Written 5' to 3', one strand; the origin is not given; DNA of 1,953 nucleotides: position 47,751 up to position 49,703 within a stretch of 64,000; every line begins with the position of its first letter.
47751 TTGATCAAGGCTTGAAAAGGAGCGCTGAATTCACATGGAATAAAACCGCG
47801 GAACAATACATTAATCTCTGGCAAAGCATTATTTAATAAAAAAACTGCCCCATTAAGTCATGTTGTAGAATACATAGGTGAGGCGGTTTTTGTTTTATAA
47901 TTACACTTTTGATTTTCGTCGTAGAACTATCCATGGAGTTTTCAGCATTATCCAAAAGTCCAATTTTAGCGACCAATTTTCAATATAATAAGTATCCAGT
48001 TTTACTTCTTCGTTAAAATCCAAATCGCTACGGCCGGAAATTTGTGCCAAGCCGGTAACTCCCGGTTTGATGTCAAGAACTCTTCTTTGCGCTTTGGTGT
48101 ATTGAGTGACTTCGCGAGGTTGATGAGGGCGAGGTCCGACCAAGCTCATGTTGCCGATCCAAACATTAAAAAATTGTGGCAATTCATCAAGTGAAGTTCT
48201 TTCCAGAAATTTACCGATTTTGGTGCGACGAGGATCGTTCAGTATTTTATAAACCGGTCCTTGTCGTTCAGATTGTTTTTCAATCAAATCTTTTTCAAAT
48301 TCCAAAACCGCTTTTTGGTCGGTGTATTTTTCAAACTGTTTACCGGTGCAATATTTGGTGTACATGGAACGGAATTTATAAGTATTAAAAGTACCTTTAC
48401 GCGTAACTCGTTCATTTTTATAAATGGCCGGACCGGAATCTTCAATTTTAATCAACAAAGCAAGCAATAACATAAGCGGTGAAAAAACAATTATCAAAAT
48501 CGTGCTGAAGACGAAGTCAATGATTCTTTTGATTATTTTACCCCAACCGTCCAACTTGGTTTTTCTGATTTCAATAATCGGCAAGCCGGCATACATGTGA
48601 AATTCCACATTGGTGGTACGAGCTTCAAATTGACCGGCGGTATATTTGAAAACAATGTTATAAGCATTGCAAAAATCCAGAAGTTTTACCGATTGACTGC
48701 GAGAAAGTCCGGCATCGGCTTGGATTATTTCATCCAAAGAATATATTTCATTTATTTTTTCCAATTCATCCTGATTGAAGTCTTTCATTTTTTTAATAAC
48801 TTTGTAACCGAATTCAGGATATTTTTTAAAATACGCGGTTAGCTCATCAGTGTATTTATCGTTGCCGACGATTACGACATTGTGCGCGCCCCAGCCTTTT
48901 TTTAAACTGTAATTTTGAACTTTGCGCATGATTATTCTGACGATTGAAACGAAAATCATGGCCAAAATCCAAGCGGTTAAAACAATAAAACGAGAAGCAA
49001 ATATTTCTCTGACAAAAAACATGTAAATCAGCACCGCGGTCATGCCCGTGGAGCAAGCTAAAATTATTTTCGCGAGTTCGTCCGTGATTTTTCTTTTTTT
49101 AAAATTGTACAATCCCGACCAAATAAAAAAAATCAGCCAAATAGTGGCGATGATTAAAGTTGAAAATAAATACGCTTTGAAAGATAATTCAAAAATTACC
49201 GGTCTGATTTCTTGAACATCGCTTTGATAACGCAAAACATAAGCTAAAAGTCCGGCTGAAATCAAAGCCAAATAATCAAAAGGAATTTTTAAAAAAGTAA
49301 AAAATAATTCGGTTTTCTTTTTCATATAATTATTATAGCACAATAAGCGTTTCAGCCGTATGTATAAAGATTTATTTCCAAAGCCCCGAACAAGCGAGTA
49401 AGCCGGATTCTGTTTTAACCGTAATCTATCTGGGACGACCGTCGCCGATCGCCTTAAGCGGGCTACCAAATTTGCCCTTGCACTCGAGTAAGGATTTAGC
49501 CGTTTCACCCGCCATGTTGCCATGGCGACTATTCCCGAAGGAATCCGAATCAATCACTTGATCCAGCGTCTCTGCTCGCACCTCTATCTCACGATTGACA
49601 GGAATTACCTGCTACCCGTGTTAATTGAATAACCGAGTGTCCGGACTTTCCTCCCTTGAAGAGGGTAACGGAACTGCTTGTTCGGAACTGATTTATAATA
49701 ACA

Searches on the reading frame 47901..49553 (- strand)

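Call 50: search_protein_families(library=pfam, proteins=[window:47901-49553:-], max_evalue=0.00001)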
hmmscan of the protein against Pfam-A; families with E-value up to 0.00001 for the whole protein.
window:47901-49553:- (550 aa): 2 families
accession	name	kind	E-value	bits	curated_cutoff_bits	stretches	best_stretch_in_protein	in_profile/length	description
PF02397.22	Bac_transf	-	1.9e-60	203.9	27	1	342-544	1-178/179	Bacterial sugar transferase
PF13727.12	CoA_binding_3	-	5.5e-08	33.5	25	1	153-278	11-132/175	CoA-binding domain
